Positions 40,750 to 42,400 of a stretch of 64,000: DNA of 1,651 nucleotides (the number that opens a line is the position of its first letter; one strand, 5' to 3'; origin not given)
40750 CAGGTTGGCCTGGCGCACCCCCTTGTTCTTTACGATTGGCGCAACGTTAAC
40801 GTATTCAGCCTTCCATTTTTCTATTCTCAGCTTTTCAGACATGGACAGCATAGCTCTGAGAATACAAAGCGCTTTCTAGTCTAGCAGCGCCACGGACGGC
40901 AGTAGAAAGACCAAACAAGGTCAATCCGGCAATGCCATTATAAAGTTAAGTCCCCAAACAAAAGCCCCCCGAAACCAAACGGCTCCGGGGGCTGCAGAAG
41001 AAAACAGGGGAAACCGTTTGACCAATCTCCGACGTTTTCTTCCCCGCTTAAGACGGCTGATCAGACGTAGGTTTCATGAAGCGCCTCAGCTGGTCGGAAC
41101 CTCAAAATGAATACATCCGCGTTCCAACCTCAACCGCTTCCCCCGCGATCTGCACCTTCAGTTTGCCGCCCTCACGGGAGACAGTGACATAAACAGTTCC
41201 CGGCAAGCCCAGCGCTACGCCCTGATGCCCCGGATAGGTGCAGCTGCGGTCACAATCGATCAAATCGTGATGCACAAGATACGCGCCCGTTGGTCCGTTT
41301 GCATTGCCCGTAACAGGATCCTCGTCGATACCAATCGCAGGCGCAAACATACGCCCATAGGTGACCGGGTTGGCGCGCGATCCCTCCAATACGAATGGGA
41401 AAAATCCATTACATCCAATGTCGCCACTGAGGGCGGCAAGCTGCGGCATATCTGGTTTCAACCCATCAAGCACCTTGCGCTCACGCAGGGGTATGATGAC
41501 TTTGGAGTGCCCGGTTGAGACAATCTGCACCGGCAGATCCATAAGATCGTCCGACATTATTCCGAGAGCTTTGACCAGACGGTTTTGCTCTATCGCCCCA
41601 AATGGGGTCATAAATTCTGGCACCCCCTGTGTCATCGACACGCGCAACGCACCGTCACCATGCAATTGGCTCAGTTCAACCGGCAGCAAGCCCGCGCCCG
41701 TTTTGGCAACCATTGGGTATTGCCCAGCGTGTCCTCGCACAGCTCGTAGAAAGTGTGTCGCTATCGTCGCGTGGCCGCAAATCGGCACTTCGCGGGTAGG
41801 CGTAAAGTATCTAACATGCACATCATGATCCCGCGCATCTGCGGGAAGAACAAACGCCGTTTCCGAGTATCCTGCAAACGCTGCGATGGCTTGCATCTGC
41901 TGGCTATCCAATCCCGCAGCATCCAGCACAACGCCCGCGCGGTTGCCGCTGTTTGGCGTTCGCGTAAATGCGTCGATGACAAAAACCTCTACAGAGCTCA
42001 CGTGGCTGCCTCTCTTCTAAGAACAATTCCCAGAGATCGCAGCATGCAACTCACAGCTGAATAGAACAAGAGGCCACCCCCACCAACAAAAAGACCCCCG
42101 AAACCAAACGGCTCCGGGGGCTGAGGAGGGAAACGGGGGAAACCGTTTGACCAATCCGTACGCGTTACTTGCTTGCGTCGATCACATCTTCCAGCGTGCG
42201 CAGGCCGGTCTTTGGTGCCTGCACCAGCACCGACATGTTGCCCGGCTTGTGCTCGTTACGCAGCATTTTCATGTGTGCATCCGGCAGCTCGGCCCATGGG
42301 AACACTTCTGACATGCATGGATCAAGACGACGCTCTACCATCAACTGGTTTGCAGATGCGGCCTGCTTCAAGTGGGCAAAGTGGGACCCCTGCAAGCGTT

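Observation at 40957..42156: Duplicated ~72-nt structured RNA-like element: candidate ccr 3'-UTR small RNA with a diverged paralogue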

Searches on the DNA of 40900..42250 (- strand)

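Call 52: search_rna_families(source=window, start=40900, end=42250, threshold=evalue, max_evalue=10, show_alignments=2)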
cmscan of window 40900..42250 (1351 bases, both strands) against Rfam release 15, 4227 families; matches with E-value up to 10: 1.
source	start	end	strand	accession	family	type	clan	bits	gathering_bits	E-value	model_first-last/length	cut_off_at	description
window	41491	41539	+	RF01138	sR23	Gene; snRNA; snoRNA; CD-box;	-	13.4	45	2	1-54/54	no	Small nucleolar RNA sR23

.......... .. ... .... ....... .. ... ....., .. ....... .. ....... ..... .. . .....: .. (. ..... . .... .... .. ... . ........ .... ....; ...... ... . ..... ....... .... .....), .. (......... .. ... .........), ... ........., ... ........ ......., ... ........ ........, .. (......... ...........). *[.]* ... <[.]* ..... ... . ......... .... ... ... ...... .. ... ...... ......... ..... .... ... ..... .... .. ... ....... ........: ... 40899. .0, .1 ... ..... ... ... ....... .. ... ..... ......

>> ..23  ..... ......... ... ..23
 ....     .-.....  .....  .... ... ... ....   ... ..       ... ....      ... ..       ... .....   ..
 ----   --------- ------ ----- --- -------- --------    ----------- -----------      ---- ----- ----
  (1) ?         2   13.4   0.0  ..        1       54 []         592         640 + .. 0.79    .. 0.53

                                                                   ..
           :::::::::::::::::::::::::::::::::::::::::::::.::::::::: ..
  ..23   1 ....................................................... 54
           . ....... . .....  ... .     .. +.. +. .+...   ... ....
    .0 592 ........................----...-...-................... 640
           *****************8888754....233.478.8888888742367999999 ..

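Call 58: build_rna_model(alignment_id=A3, structure=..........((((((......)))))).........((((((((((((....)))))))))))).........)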
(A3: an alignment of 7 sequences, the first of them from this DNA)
Model R1 built from alignment A3 (7 sequences, 74 columns); structure: as given.
model positions 74; base pairs 18; branch points 1; effective number of sequences 1.98; information 0.763 bits per position. Calibrated on 0.2 Mb of random sequence (short: E-values are rough).
structure used (alignment columns):
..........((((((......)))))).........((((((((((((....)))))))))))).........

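Call 59: search_with_rna_model(model_id=R1, sources=[window, L002, L003, L004, L005, L006, L007, L008, L009, L010, L011, L012, L013, L014, L015, L016, L017, L018, L019, L020, L021, L022, L023, L024, L025, L026, L027, L028, L029, L030, L031, L032, L033, L034, L035, L036, L037, L038, L039, L040, L041, L042, L043, L044, L045, L046, L047, L048, L049, L050, L051, L052, L053, L054, L055, L056, L057, L058, L059, L060, L061, L062, L063, L064, L065, L066, L067, L068, L069, L070, L071, L072, L073, L074, L075, L076, L077, L078, L079, L080, L081, L087, L088, L089, L090, L091, L092, L094, L095, L096, L097, L098, L103, L104], max_evalue=10, show_alignments=0)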
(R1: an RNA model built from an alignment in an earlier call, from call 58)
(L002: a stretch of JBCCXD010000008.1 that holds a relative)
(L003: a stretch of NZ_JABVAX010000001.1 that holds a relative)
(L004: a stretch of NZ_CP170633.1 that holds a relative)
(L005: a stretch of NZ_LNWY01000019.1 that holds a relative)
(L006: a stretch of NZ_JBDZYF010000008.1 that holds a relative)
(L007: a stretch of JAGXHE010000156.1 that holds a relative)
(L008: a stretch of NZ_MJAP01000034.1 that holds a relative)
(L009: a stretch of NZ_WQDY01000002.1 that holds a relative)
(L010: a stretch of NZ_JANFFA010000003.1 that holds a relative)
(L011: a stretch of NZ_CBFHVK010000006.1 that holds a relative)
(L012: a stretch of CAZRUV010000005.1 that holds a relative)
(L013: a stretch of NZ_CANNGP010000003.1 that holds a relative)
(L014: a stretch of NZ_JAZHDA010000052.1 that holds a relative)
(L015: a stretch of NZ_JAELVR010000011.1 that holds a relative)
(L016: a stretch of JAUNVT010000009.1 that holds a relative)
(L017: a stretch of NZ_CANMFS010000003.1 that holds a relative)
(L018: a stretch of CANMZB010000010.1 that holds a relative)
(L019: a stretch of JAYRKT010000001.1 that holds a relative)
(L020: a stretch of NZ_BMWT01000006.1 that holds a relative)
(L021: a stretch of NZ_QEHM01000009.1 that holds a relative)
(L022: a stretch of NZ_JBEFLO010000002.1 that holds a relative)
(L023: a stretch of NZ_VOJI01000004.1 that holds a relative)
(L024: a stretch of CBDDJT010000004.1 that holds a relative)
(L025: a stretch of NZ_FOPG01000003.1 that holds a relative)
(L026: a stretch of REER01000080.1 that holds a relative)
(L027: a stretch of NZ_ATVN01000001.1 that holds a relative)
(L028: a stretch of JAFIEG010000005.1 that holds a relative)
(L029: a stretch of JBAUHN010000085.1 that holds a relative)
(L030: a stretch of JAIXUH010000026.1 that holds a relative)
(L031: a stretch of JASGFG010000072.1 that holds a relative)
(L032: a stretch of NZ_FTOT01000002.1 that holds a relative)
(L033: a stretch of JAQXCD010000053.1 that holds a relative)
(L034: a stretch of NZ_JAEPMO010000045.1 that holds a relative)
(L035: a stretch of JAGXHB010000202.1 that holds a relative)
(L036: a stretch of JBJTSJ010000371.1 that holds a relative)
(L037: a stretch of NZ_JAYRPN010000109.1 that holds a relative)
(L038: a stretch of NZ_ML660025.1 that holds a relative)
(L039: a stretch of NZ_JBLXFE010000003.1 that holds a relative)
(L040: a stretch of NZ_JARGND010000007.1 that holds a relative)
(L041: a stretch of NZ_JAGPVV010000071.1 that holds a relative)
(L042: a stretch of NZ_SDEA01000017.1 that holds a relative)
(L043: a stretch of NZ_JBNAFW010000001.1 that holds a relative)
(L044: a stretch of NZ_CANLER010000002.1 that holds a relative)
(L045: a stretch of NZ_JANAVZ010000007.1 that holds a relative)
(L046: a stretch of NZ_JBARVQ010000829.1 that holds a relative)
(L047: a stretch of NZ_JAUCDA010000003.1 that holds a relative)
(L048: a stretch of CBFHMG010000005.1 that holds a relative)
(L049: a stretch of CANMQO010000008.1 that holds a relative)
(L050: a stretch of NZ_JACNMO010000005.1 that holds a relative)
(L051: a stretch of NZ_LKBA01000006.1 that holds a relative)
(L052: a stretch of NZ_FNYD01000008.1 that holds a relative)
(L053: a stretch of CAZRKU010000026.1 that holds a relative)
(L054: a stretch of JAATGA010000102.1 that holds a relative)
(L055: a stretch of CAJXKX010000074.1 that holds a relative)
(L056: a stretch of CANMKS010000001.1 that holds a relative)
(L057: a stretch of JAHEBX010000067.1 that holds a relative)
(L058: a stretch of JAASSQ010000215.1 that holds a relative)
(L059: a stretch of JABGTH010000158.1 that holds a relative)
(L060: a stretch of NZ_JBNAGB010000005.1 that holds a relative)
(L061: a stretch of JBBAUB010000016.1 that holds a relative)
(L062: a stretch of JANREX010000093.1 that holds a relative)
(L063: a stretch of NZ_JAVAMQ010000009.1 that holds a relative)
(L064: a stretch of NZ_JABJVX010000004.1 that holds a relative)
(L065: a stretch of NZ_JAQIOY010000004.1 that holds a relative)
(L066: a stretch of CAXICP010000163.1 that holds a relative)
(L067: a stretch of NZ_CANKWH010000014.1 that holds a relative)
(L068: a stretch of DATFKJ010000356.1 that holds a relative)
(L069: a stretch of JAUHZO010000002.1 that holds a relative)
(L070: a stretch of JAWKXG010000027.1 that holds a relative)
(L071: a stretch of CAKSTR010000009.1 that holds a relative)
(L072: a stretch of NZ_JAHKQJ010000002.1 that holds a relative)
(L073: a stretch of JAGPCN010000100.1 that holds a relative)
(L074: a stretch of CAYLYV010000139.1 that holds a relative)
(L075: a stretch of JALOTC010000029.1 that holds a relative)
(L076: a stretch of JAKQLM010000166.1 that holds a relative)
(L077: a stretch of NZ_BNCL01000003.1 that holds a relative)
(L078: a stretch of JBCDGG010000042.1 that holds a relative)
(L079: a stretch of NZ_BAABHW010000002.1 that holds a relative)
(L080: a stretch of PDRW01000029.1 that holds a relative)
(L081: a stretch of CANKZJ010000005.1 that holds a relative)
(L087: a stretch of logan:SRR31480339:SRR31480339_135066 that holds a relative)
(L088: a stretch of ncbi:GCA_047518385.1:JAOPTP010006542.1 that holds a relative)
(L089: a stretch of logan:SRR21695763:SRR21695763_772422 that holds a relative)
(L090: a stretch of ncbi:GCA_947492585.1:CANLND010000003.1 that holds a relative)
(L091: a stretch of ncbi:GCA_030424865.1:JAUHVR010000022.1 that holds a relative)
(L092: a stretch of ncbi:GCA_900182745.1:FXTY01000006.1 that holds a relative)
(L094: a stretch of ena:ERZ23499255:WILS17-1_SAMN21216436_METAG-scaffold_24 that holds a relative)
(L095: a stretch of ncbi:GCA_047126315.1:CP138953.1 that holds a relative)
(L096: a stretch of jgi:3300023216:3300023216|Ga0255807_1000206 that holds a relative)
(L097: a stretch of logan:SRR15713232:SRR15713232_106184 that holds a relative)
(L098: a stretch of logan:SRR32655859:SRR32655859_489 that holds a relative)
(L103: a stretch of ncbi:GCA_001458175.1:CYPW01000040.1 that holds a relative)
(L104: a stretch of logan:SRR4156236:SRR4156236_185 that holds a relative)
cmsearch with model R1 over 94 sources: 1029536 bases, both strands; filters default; matches with E-value up to 10: 33.
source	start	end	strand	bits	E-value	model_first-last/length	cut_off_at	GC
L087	272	345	+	101.4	1.3e-27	1-74/74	no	0.55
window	42085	42158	-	101.4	1.3e-27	1-74/74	no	0.58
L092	8804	8877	+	100.6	2.3e-27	1-74/74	no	0.55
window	40956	41029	-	91.8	1.1e-24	1-74/74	no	0.54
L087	1402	1474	+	87.3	2.8e-23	1-74/74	no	0.52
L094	8803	8874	+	84.2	2.4e-22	1-74/74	no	0.6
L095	8803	8874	+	84.2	2.4e-22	1-74/74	no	0.6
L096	8803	8874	+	84.2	2.4e-22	1-74/74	no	0.6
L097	3529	3600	+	84.2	2.4e-22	1-74/74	no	0.6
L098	3504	3575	+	84.2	2.4e-22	1-74/74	no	0.6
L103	8803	8874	+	84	2.8e-22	1-74/74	no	0.6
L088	1229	1300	+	32.9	1.1e-06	1-74/74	no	0.49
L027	6282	6348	+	22.2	0.0022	1-74/74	no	0.58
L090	7356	7416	+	20.8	0.006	1-74/74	no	0.49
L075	2635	2663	+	18.4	0.032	37-65/74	no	0.66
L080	6247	6312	+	17.2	0.076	1-74/74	no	0.7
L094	8839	8864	-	16.8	0.099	39-64/74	no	0.85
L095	8839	8864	-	16.8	0.099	39-64/74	no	0.85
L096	8839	8864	-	16.8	0.099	39-64/74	no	0.85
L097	3565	3590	-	16.8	0.099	39-64/74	no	0.85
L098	3540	3565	-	16.8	0.099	39-64/74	no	0.85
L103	9656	9727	+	14.8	0.39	1-74/74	no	0.51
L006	6281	6350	+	14.7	0.44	1-74/74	no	0.54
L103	8838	8866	-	14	0.7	37-65/74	no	0.72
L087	310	335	-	13.7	0.84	39-64/74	no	0.73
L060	6292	6377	+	13.5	0.99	1-74/74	no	0.69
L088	4626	4694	-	13.3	1.2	1-74/74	no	0.54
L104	8804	8881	+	12.6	1.8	1-74/74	no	0.59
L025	6284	6341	+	12.6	1.9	1-74/74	no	0.53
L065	8721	8781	+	10.5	8.2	1-74/74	no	0.59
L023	6287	6352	+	10.2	10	1-74/74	no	0.62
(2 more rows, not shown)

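Call 60: search_with_rna_model(model_id=R1, sources=[L088, L027, L090, L080, L006, L104], max_evalue=1, show_alignments=6)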
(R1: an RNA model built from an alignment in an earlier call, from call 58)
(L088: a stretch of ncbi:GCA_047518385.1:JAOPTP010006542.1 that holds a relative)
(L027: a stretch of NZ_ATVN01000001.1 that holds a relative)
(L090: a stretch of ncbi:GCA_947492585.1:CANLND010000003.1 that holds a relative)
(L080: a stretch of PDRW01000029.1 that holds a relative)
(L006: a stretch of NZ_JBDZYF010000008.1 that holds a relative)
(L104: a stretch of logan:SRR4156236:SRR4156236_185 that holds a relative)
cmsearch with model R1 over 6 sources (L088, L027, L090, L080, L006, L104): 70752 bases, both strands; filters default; matches with E-value up to 1: 7.
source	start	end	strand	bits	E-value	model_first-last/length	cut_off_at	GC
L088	1229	1300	+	32.9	7.8e-08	1-74/74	no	0.49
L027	6282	6348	+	22.2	0.00015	1-74/74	no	0.58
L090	7356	7416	+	20.8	0.00041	1-74/74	no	0.49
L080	6247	6312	+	17.2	0.0052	1-74/74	no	0.7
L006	6281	6350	+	14.7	0.03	1-74/74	no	0.54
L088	4626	4694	-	13.3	0.08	1-74/74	no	0.54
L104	8804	8881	+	12.6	0.13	1-74/74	no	0.59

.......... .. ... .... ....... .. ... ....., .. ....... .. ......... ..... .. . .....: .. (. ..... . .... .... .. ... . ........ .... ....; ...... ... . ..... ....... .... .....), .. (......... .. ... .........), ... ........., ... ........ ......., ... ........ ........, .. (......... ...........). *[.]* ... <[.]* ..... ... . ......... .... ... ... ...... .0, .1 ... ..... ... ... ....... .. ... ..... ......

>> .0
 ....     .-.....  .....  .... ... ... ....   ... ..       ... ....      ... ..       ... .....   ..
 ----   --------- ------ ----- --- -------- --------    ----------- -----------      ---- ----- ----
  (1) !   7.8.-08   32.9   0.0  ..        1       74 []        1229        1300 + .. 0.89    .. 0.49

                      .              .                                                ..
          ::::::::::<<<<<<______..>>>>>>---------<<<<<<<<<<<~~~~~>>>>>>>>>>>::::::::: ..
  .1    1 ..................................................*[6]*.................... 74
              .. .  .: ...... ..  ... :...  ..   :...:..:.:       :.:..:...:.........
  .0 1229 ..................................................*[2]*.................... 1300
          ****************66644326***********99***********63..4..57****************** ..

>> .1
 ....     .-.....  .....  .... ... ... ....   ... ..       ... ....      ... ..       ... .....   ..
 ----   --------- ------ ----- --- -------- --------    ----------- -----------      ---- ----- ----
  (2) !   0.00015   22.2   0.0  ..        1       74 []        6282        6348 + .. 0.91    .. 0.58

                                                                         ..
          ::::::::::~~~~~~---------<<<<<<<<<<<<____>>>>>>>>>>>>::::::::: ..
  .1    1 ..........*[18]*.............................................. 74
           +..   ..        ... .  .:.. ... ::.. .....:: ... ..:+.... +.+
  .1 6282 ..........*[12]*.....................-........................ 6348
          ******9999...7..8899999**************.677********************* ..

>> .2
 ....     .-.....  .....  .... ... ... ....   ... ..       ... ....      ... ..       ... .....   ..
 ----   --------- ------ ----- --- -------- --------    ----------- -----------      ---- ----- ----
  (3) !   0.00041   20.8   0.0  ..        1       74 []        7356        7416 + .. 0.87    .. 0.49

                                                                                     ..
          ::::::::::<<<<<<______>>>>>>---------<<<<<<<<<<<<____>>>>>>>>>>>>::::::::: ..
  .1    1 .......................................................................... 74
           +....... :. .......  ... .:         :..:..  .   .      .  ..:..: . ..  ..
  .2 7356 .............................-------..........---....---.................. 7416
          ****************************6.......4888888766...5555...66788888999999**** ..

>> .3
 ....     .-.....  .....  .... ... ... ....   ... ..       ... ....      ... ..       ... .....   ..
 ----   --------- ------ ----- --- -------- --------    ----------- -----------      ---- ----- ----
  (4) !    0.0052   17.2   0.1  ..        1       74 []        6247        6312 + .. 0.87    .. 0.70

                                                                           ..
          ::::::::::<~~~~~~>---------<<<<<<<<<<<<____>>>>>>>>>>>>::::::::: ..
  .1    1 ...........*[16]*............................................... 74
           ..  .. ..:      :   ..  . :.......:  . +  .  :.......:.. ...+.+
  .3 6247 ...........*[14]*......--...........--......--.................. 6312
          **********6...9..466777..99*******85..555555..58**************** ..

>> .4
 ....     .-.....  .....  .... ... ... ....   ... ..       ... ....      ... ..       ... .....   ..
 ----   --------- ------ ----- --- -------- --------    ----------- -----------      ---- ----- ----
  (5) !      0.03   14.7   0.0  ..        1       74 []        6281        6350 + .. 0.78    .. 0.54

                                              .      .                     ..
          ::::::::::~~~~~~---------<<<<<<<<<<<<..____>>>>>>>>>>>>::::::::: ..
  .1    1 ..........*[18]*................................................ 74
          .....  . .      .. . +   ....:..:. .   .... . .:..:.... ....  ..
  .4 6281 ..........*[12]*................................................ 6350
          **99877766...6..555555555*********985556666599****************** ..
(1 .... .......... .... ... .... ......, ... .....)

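Call 68: search_dna_similar(query=window:42078-42164:-, collection=plasmids, mode=distant, max_evalue=0.01)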
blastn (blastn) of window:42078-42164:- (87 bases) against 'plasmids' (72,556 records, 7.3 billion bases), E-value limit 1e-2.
No match.

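Call 69: search_with_rna_model(model_id=R1, sources=[window, L087, L092, L094, L103, L088, L090], max_evalue=0.001, make_alignment=true)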
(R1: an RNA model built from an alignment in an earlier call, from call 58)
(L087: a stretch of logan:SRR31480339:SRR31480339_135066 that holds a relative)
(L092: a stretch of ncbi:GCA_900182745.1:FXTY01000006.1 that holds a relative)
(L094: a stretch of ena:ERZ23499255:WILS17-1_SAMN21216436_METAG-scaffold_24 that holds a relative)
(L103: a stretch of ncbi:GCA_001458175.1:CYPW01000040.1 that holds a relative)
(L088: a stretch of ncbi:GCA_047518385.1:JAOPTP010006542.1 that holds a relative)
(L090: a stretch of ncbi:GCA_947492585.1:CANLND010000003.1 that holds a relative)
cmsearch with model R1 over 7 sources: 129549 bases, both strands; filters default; matches with E-value up to 0.001: 9.
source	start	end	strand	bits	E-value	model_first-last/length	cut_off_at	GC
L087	272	345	+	101.4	1.6e-28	1-74/74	no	0.55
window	42085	42158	-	101.4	1.7e-28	1-74/74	no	0.58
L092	8804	8877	+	100.6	2.8e-28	1-74/74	no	0.55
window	40956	41029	-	91.8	1.4e-25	1-74/74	no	0.54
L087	1402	1474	+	87.3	3.5e-24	1-74/74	no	0.52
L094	8803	8874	+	84.2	3e-23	1-74/74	no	0.6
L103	8803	8874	+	84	3.5e-23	1-74/74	no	0.6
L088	1229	1300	+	32.9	1.4e-07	1-74/74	no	0.49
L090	7356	7416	+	20.8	0.00075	1-74/74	no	0.49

Alignment A4: 9 matches aligned to the model, 78 columns, each read 5' to 3' on its own strand. Consensus structure (alignment columns), stored with it:
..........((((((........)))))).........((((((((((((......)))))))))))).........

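Call 79: search_with_rna_model(model_id=R1, sources=[L105, L106, L107, L108], max_evalue=1, show_alignments=4)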
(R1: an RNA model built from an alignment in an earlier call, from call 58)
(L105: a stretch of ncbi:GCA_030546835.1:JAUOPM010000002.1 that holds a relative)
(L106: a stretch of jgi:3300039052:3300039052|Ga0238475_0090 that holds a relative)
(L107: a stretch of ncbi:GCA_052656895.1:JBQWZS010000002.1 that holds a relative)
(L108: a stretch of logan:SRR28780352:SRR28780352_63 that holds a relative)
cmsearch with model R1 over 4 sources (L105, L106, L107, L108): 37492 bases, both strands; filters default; matches with E-value up to 1: 5.
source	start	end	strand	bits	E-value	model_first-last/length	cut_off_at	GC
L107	7804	7875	+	92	3.6e-26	1-74/74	no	0.58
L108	7804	7875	+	92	3.6e-26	1-74/74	no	0.58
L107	7840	7865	-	13.6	0.033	39-64/74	no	0.77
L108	7840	7865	-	13.6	0.033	39-64/74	no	0.77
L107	8742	8819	+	10.8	0.24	1-74/74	no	0.54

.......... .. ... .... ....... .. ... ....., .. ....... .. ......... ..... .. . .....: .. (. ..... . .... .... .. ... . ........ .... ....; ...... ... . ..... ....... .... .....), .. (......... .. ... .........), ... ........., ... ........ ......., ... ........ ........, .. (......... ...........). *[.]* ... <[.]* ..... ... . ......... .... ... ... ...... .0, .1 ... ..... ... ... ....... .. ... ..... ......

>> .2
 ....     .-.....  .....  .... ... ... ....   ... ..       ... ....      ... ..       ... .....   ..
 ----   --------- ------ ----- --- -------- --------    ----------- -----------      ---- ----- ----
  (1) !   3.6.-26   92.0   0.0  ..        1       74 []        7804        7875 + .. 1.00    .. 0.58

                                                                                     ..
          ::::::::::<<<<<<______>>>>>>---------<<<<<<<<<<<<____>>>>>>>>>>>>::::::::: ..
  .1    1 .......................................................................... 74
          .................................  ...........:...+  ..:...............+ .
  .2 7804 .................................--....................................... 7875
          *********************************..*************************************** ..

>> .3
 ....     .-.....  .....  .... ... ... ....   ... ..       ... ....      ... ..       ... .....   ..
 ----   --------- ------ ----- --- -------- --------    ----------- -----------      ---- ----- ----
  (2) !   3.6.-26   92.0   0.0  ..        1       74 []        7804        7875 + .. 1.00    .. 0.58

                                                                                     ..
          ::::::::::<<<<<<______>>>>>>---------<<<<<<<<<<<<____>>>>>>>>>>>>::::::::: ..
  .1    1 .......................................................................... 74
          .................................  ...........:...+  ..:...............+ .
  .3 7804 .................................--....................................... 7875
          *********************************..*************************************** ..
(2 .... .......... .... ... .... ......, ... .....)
